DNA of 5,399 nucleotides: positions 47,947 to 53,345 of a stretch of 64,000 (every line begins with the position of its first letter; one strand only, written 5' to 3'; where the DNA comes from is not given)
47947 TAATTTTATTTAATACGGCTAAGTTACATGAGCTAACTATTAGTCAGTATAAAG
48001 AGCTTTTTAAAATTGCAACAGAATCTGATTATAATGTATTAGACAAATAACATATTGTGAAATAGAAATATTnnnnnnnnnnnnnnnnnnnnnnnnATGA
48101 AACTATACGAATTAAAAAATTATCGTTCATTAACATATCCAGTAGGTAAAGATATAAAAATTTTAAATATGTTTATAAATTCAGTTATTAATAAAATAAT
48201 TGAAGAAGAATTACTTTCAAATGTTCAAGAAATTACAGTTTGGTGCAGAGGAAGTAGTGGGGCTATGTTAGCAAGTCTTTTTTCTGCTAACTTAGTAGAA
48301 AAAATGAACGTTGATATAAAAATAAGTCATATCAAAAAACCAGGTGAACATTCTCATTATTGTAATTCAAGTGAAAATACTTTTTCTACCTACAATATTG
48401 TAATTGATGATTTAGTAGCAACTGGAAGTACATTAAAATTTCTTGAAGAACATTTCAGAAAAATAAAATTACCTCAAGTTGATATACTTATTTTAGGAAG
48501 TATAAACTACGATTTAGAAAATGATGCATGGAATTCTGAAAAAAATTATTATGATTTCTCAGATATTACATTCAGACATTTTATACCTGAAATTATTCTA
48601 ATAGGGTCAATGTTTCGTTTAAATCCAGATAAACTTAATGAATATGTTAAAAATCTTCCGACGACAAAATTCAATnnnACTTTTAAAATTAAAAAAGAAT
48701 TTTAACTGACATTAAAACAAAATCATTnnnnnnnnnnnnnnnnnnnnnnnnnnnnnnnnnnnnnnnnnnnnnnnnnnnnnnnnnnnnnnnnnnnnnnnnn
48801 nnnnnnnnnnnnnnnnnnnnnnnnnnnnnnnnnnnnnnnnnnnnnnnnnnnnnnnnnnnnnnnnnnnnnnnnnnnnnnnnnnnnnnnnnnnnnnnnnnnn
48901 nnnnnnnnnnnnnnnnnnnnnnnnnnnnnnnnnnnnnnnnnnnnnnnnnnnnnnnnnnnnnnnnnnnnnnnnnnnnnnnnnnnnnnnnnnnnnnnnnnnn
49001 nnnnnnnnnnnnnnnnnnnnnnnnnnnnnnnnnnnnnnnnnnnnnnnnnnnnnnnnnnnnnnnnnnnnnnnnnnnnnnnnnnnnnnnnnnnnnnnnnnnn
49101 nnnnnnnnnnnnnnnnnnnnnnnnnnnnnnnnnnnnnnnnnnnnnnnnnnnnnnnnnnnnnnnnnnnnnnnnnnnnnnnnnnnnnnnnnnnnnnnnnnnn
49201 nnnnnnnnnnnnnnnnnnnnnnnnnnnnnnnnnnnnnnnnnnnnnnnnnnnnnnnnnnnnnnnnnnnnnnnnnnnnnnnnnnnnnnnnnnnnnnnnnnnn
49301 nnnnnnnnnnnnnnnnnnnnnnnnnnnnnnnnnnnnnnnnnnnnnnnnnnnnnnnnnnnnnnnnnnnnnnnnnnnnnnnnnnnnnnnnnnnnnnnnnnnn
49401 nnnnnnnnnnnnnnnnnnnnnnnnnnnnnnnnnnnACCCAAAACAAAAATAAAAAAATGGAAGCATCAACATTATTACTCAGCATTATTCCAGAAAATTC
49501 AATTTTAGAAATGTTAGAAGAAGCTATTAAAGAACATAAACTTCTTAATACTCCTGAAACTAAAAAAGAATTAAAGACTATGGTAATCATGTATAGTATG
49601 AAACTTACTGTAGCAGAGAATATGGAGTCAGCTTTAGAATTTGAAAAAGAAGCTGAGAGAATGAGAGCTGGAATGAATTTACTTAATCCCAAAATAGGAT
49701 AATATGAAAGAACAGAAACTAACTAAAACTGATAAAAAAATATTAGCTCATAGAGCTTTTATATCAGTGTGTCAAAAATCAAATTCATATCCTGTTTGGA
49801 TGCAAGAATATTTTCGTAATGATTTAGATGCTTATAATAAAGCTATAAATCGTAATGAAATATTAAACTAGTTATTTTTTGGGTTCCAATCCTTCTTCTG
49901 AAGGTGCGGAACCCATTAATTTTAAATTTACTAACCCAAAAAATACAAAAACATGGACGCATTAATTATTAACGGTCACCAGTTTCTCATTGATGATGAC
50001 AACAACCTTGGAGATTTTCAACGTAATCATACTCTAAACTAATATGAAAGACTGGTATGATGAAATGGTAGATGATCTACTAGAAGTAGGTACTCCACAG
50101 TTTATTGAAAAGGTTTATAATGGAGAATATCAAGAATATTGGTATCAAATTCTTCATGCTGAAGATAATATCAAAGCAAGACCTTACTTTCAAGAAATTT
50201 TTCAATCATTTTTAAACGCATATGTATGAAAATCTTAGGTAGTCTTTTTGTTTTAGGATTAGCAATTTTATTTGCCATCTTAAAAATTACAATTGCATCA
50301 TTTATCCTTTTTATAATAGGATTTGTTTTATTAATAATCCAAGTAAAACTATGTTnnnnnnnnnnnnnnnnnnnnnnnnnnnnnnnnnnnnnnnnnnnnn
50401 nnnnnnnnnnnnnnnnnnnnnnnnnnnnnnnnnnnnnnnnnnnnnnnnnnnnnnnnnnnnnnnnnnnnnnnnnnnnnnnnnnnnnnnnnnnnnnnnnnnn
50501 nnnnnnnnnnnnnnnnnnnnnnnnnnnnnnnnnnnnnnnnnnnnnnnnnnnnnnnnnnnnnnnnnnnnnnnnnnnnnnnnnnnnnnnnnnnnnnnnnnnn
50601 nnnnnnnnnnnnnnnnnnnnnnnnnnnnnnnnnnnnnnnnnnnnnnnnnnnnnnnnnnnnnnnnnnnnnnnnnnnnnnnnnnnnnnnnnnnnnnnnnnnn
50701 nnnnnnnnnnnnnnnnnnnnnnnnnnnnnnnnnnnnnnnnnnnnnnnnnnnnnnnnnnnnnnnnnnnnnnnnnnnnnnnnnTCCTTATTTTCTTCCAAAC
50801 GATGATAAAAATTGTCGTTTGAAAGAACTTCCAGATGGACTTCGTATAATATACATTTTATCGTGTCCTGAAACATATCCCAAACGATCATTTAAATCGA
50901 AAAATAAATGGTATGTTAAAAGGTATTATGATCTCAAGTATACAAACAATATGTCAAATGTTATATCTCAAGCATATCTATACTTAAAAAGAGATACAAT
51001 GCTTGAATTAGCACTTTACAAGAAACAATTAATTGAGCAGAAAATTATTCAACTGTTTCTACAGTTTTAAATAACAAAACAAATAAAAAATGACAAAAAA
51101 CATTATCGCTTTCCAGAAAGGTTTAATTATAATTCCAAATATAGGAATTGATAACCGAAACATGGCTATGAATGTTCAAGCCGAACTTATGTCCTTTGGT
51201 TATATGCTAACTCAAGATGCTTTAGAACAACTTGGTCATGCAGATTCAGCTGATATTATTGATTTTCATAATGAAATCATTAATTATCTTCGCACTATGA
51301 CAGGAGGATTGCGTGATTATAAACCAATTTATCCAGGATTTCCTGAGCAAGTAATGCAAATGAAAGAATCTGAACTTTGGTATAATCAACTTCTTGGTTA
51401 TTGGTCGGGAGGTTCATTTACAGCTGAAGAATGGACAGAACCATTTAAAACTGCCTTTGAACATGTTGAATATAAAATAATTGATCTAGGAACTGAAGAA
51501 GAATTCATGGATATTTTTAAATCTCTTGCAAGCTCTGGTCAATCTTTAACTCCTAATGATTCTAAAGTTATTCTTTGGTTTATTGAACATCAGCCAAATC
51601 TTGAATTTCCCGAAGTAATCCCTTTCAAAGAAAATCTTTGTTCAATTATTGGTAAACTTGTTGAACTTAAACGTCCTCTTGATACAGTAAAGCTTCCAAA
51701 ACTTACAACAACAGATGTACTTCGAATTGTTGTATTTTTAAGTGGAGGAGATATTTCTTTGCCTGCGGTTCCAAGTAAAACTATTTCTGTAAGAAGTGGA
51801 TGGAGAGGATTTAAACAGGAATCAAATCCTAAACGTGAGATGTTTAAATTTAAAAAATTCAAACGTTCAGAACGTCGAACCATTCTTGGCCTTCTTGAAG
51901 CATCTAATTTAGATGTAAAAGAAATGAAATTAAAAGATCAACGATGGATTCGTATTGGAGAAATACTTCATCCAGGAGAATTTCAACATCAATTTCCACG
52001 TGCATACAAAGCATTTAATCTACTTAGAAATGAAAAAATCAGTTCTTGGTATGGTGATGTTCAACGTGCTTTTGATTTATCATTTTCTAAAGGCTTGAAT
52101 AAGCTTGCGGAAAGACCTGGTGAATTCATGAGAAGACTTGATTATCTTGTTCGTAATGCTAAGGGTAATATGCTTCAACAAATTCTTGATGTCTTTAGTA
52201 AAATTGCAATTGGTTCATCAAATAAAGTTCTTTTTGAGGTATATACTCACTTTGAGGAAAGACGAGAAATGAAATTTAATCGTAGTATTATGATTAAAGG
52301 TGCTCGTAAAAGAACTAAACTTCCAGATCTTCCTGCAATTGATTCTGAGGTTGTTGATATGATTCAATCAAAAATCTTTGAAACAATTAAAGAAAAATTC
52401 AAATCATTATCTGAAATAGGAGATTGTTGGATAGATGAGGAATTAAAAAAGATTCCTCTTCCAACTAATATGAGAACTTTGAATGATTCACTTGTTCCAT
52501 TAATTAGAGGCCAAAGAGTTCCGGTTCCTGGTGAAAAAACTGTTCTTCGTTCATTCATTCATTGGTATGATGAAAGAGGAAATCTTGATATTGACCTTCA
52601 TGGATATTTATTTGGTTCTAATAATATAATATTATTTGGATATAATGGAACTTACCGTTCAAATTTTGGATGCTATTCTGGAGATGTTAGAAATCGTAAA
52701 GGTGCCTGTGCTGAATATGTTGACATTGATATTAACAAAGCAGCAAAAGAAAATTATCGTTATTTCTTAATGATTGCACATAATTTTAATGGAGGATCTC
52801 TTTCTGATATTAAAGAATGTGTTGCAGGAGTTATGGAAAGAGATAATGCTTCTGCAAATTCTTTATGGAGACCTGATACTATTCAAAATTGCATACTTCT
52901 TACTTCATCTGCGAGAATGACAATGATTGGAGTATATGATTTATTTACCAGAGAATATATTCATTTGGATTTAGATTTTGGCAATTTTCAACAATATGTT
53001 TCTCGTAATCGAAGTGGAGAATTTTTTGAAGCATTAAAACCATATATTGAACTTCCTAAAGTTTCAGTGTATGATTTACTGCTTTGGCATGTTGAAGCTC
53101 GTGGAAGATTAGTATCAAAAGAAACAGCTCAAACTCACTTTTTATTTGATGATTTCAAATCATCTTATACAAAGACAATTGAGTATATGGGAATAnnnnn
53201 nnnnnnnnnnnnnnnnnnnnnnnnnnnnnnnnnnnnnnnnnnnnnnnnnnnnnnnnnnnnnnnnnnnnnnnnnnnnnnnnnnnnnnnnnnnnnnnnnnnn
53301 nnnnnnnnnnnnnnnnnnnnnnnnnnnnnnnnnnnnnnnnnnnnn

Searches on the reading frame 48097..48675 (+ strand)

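Call 82: search_protein_families(library=pfam, proteins=[window:48097-48675:+], max_evalue=0.01)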
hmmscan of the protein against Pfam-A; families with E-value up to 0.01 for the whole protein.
window:48097-48675:+ (193 aa): 2 families
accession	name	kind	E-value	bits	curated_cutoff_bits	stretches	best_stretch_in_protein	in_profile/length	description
PF00156.33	Pribosyltran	-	0.00029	20.6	26.3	1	30-130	14-120/158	Phosphoribosyl transferase domain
PF24390.1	PRTase-CE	-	0.0028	18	27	1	38-138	57-148/253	PRTase-CE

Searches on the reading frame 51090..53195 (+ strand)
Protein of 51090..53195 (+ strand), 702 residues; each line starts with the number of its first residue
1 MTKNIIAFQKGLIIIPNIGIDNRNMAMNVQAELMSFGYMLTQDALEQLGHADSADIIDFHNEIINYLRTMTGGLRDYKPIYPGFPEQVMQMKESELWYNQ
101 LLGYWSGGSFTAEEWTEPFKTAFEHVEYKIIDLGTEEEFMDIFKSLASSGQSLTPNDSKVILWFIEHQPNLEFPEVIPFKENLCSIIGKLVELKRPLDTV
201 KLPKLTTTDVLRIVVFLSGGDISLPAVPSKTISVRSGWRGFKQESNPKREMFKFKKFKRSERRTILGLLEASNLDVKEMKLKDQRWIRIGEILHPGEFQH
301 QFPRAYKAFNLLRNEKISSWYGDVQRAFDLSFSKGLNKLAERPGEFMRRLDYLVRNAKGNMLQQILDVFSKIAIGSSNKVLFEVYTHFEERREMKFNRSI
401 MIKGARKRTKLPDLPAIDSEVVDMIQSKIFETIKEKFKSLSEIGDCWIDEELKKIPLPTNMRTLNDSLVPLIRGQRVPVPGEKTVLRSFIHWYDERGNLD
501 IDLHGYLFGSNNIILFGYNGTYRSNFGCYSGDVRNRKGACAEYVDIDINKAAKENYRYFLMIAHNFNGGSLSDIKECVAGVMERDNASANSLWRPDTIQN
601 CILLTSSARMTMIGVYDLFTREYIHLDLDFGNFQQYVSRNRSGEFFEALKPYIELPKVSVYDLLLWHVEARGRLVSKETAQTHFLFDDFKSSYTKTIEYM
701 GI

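Call 21: search_protein_families(library=pfam, proteins=[window:51090-53195:+], max_evalue=0.001)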
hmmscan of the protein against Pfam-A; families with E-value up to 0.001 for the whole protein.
window:51090-53195:+ (702 aa): 0 families

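Call 22: search_protein_families(library=phrogs, proteins=[window:51090-53195:+], max_evalue=0.001)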
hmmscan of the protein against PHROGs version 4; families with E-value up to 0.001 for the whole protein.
window:51090-53195:+ (702 aa): 1 family
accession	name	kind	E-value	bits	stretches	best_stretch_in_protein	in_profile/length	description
phrog_33734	-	unknown function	1.9e-61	209.5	2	205-683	248-736/764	-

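Call 42: find_related_loci(query=window:51090-53195:+, collection=viral_contigs, flank=10000)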
Query window:51090-53195:+ (702 aa) in viral_contigs; peptide patterns used: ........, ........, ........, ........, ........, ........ (x = any residue, [..] = any of these).
7 stretches matched a pattern; 4 encode a relative of the query (tblastn E <= 1e-3); 4 distinct loci.
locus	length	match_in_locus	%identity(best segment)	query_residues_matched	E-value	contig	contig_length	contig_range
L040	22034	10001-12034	49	1-701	0e+0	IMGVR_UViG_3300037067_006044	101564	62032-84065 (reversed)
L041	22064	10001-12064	48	1-702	0e+0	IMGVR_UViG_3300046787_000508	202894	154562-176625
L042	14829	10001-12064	47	1-702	0e+0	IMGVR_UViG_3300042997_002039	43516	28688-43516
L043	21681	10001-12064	47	1-702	0e+0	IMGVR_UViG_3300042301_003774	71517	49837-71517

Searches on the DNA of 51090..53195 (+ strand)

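Call 51: search_rna_families(sources=[L040, L041, L042, L043, L008], threshold=gathering)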
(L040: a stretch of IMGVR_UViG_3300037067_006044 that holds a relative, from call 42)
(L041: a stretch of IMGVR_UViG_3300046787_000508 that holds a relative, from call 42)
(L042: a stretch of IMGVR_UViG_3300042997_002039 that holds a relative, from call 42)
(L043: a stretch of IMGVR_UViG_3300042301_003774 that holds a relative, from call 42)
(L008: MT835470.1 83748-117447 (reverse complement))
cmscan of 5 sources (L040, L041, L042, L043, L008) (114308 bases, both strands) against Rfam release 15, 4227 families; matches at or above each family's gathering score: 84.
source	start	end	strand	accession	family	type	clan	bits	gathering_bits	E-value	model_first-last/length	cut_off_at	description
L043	14637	15045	+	RF00023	tmRNA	Gene;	CL00001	82.4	47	3.5e-30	1-374/374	no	transfer-messenger RNA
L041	16512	16921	+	RF00023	tmRNA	Gene;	CL00001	81.3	47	1.1e-29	1-374/374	no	transfer-messenger RNA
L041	7891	7962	+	RF00005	tRNA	Gene; tRNA;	CL00001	74.2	29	3.9e-14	1-71/71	no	tRNA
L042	7607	7679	+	RF00005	tRNA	Gene; tRNA;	CL00001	72.7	29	1e-13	1-71/71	no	tRNA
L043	7607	7679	+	RF00005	tRNA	Gene; tRNA;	CL00001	72.7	29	1e-13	1-71/71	no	tRNA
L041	2309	2382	+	RF00005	tRNA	Gene; tRNA;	CL00001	71.9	29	1.7e-13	1-71/71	no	tRNA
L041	8995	9069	+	RF00005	tRNA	Gene; tRNA;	CL00001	70.3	29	4.7e-13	1-71/71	no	tRNA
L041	9263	9335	+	RF00005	tRNA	Gene; tRNA;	CL00001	70.3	29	4.7e-13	1-71/71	no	tRNA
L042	7482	7554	+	RF00005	tRNA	Gene; tRNA;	CL00001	70.3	29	4.7e-13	1-71/71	no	tRNA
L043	7482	7554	+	RF00005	tRNA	Gene; tRNA;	CL00001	70.3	29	4.7e-13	1-71/71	no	tRNA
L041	7520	7593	+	RF00005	tRNA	Gene; tRNA;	CL00001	69.7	29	6.7e-13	1-71/71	no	tRNA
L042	6765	6838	+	RF00005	tRNA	Gene; tRNA;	CL00001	69.7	29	6.7e-13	1-71/71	no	tRNA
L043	6765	6838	+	RF00005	tRNA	Gene; tRNA;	CL00001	69.7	29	6.7e-13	1-71/71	no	tRNA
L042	7066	7139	+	RF00005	tRNA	Gene; tRNA;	CL00001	69.4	29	8.2e-13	1-71/71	no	tRNA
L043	7066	7139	+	RF00005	tRNA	Gene; tRNA;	CL00001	69.4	29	8.2e-13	1-71/71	no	tRNA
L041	2151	2224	+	RF00005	tRNA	Gene; tRNA;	CL00001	69.3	29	8.7e-13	1-71/71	no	tRNA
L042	4198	4271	+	RF00005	tRNA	Gene; tRNA;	CL00001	69.3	29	8.7e-13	1-71/71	no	tRNA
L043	4198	4271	+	RF00005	tRNA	Gene; tRNA;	CL00001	69.3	29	8.7e-13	1-71/71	no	tRNA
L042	6985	7058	+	RF00005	tRNA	Gene; tRNA;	CL00001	69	29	1e-12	1-71/71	no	tRNA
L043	6985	7058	+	RF00005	tRNA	Gene; tRNA;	CL00001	69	29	1e-12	1-71/71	no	tRNA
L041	9341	9412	+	RF00005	tRNA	Gene; tRNA;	CL00001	68.5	29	1.4e-12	1-71/71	no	tRNA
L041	2232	2304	+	RF00005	tRNA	Gene; tRNA;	CL00001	67.8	29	2.2e-12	1-71/71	no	tRNA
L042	7404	7476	+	RF00005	tRNA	Gene; tRNA;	CL00001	67.7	29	2.3e-12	1-71/71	no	tRNA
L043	7404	7476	+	RF00005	tRNA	Gene; tRNA;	CL00001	67.7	29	2.3e-12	1-71/71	no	tRNA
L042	4356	4429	+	RF00005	tRNA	Gene; tRNA;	CL00001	67.5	29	2.8e-12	1-71/71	no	tRNA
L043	4356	4429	+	RF00005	tRNA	Gene; tRNA;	CL00001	67.5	29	2.8e-12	1-71/71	no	tRNA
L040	9530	9604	+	RF00005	tRNA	Gene; tRNA;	CL00001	66.1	29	6.5e-12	1-71/71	no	tRNA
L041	8913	8986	+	RF00005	tRNA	Gene; tRNA;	CL00001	64.5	29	1.8e-11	1-71/71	no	tRNA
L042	7324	7397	+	RF00005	tRNA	Gene; tRNA;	CL00001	64.1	29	2.3e-11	1-71/71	no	tRNA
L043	7324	7397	+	RF00005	tRNA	Gene; tRNA;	CL00001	64.1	29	2.3e-11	1-71/71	no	tRNA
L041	3391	3463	+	RF00005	tRNA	Gene; tRNA;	CL00001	63.6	29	3.3e-11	1-71/71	no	tRNA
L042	5308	5379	+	RF00005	tRNA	Gene; tRNA;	CL00001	63.6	29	3.2e-11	1-71/71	no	tRNA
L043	5308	5379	+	RF00005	tRNA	Gene; tRNA;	CL00001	63.6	29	3.2e-11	1-71/71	no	tRNA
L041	3309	3380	+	RF00005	tRNA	Gene; tRNA;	CL00001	63.2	29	4.1e-11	1-71/71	no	tRNA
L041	3230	3301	+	RF00005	tRNA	Gene; tRNA;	CL00001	61.5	29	1.2e-10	1-71/71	no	tRNA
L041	4464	4535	+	RF00005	tRNA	Gene; tRNA;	CL00001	60.9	29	1.8e-10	1-71/71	no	tRNA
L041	2389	2460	+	RF00005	tRNA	Gene; tRNA;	CL00001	60.8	29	1.9e-10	1-71/71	no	tRNA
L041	7652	7724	+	RF00005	tRNA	Gene; tRNA;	CL00001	60.7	29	2e-10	1-71/71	no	tRNA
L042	4277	4349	+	RF00005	tRNA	Gene; tRNA;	CL00001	60.1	29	3e-10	1-71/71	no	tRNA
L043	4277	4349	+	RF00005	tRNA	Gene; tRNA;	CL00001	60.1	29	3e-10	1-71/71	no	tRNA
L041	7015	7086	+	RF00005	tRNA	Gene; tRNA;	CL00001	59.6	29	4.2e-10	1-71/71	no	tRNA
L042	8224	8294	+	RF00005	tRNA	Gene; tRNA;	CL00001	59.5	29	4.5e-10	1-71/71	no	tRNA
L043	8224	8294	+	RF00005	tRNA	Gene; tRNA;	CL00001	59.5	29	4.5e-10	1-71/71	no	tRNA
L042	4939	5009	+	RF00005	tRNA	Gene; tRNA;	CL00001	59.3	29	4.8e-10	1-71/71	no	tRNA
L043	4939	5009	+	RF00005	tRNA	Gene; tRNA;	CL00001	59.3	29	4.8e-10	1-71/71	no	tRNA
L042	5089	5161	+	RF00005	tRNA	Gene; tRNA;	CL00001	58.3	29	9.3e-10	1-71/71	no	tRNA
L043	5089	5161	+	RF00005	tRNA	Gene; tRNA;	CL00001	58.3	29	9.3e-10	1-71/71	no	tRNA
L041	9509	9580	+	RF00005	tRNA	Gene; tRNA;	CL00001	57.9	29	1.2e-09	1-71/71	no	tRNA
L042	4436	4506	+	RF00005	tRNA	Gene; tRNA;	CL00001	57.3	29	1.7e-09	1-71/71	no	tRNA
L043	4436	4506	+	RF00005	tRNA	Gene; tRNA;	CL00001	57.3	29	1.7e-09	1-71/71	no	tRNA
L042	8299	8388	+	RF00005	tRNA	Gene; tRNA;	CL00001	56.9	29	2.2e-09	1-71/71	no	tRNA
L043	8299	8388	+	RF00005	tRNA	Gene; tRNA;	CL00001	56.9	29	2.2e-09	1-71/71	no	tRNA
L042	8145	8218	+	RF00005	tRNA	Gene; tRNA;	CL00001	56.8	29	2.3e-09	1-71/71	no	tRNA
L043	8145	8218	+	RF00005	tRNA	Gene; tRNA;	CL00001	56.8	29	2.3e-09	1-71/71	no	tRNA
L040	12308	12379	+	RF00005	tRNA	Gene; tRNA;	CL00001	55.9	29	4.3e-09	1-71/71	no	tRNA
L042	7237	7317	+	RF00005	tRNA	Gene; tRNA;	CL00001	55.6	29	5.3e-09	1-71/71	no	tRNA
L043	7237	7317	+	RF00005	tRNA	Gene; tRNA;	CL00001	55.6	29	5.3e-09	1-71/71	no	tRNA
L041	7803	7882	+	RF00005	tRNA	Gene; tRNA;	CL00001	55.4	29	5.7e-09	1-71/71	no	tRNA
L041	8157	8238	+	RF00005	tRNA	Gene; tRNA;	CL00001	55.4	29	5.8e-09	1-71/71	no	tRNA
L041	5113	5198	+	RF00005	tRNA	Gene; tRNA;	CL00001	55.3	29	6e-09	1-71/71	no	tRNA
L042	6677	6760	+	RF00005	tRNA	Gene; tRNA;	CL00001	55.3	29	6.1e-09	1-71/71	no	tRNA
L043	6677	6760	+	RF00005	tRNA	Gene; tRNA;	CL00001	55.3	29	6.1e-09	1-71/71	no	tRNA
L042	7147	7227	+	RF00005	tRNA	Gene; tRNA;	CL00001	55.1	29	6.9e-09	1-71/71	no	tRNA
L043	7147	7227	+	RF00005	tRNA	Gene; tRNA;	CL00001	55.1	29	6.9e-09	1-71/71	no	tRNA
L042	5569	5640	+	RF00005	tRNA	Gene; tRNA;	CL00001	55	29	7.5e-09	1-71/71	no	tRNA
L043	5569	5640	+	RF00005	tRNA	Gene; tRNA;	CL00001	55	29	7.5e-09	1-71/71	no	tRNA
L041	7387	7471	+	RF00005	tRNA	Gene; tRNA;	CL00001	54.3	29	1.1e-08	1-71/71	no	tRNA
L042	6091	6162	+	RF00005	tRNA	Gene; tRNA;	CL00001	53.4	29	2.1e-08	1-71/71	no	tRNA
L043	6091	6162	+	RF00005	tRNA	Gene; tRNA;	CL00001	53.4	29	2.1e-08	1-71/71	no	tRNA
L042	5862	5947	+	RF00005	tRNA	Gene; tRNA;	CL00001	53.3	29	2.3e-08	1-71/71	no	tRNA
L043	5862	5947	+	RF00005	tRNA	Gene; tRNA;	CL00001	53.3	29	2.3e-08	1-71/71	no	tRNA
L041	5790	5861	+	RF00005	tRNA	Gene; tRNA;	CL00001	52.2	29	4.4e-08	1-71/71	no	tRNA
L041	4832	4904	+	RF00005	tRNA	Gene; tRNA;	CL00001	50.1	29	1.6e-07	1-71/71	no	tRNA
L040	9796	9914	+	RF00005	tRNA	Gene; tRNA;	CL00001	45.4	29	3.3e-06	1-71/71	no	tRNA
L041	12754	12879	+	RF00005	tRNA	Gene; tRNA;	CL00001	45.3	29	3.5e-06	1-71/71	no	tRNA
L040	9634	9752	+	RF00005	tRNA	Gene; tRNA;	CL00001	43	29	1.5e-05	1-71/71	no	tRNA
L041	2467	2535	+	RF00005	tRNA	Gene; tRNA;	CL00001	42.5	29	2.1e-05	1-71/71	no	tRNA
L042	5017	5086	+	RF00005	tRNA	Gene; tRNA;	CL00001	41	29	5.2e-05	1-71/71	no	tRNA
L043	5017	5086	+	RF00005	tRNA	Gene; tRNA;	CL00001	41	29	5.2e-05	1-71/71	no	tRNA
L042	5177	5244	+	RF00005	tRNA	Gene; tRNA;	CL00001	33.4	29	0.0066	1-71/71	no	tRNA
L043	5177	5244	+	RF00005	tRNA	Gene; tRNA;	CL00001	33.4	29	0.0066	1-71/71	no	tRNA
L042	4122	4191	+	RF00005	tRNA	Gene; tRNA;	CL00001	30.1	29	0.055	1-71/71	no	tRNA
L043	4122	4191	+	RF00005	tRNA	Gene; tRNA;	CL00001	30.1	29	0.055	1-71/71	no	tRNA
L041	2076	2145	+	RF00005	tRNA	Gene; tRNA;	CL00001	30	29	0.058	1-71/71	no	tRNA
